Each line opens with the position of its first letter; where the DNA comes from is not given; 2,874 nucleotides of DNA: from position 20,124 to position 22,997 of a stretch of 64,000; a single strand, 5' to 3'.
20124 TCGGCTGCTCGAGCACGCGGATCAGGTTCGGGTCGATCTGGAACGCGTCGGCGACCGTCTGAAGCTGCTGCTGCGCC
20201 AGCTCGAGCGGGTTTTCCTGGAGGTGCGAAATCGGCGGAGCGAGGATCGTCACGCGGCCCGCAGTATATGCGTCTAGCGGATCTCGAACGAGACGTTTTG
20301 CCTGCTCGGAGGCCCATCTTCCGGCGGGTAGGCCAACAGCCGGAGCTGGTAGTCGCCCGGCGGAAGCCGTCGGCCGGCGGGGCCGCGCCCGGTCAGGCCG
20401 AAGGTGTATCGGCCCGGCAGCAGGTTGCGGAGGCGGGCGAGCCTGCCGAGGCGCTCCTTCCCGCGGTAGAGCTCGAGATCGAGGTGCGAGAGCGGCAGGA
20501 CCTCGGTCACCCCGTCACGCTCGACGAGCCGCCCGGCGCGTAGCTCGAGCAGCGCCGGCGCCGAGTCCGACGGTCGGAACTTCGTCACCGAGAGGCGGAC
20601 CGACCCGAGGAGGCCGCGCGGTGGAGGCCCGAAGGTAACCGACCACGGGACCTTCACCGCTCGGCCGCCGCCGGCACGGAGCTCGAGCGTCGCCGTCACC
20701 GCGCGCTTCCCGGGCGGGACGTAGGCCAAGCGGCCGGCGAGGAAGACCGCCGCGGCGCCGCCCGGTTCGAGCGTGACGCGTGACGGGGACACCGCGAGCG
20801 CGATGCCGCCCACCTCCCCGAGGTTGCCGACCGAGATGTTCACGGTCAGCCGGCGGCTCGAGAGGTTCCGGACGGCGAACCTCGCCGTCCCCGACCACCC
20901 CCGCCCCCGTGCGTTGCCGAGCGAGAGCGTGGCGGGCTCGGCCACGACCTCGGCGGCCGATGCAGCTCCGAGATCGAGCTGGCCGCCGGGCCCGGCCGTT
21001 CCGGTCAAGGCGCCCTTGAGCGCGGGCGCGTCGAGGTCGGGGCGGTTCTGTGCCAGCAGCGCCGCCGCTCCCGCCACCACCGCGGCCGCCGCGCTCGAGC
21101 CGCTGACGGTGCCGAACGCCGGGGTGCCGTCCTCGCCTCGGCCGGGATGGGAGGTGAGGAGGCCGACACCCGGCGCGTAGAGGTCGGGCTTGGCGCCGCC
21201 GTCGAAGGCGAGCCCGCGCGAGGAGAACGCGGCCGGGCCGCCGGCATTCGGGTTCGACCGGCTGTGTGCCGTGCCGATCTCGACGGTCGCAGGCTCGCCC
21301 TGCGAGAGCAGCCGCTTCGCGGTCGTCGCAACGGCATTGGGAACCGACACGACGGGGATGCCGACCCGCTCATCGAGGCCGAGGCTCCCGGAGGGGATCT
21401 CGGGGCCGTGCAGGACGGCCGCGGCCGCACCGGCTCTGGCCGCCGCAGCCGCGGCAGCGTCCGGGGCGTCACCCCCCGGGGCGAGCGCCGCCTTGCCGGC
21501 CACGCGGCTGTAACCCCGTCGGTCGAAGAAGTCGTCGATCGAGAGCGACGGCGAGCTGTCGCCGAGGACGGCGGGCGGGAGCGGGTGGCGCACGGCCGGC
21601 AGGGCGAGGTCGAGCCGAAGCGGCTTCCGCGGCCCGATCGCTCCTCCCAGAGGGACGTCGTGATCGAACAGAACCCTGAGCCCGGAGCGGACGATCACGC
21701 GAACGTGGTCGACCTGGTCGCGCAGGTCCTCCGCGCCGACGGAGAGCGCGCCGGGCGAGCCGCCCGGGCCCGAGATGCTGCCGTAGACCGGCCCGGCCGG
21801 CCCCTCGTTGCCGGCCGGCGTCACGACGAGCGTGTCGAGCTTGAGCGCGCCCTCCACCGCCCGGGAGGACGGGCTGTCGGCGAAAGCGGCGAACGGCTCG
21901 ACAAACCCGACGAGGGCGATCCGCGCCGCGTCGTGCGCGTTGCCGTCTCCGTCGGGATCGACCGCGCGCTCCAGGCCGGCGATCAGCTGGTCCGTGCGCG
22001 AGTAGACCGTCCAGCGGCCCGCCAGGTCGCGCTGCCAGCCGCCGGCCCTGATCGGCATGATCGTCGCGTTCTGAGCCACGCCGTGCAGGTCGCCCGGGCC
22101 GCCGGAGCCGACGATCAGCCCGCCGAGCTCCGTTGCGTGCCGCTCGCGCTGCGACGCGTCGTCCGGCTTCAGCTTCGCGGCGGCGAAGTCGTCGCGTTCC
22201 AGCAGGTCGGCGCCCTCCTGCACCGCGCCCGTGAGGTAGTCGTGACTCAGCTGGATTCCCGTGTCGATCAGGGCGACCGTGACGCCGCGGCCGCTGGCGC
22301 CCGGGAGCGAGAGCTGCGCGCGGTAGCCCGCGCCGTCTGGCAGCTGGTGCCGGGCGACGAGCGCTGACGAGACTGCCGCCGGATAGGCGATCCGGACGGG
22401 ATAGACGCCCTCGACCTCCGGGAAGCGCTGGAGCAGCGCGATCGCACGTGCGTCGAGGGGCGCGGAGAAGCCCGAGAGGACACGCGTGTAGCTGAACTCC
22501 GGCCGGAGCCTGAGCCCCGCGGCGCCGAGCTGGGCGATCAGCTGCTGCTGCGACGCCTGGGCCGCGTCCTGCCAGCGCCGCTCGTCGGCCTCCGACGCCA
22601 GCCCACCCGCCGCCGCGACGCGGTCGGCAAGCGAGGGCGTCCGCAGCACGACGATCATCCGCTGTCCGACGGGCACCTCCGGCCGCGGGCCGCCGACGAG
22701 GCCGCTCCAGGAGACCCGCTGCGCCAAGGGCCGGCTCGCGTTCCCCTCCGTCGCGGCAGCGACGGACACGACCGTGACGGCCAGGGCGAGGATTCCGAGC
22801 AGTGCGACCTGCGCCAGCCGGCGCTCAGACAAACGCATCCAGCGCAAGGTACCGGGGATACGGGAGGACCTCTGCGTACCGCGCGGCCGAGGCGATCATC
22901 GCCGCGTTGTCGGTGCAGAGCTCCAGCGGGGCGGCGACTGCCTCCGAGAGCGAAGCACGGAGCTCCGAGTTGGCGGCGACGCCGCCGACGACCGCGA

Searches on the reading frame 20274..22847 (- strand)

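Call 95: search_protein_families(library=pfam, proteins=[window:20274-22847:-], max_evalue=0.00001)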
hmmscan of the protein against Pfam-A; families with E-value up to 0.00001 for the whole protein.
window:20274-22847:- (857 aa): 1 family
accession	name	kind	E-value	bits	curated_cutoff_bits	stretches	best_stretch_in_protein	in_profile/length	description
PF00082.27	Peptidase_S8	-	1.8e-31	110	21.8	1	186-618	1-273/288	Subtilase family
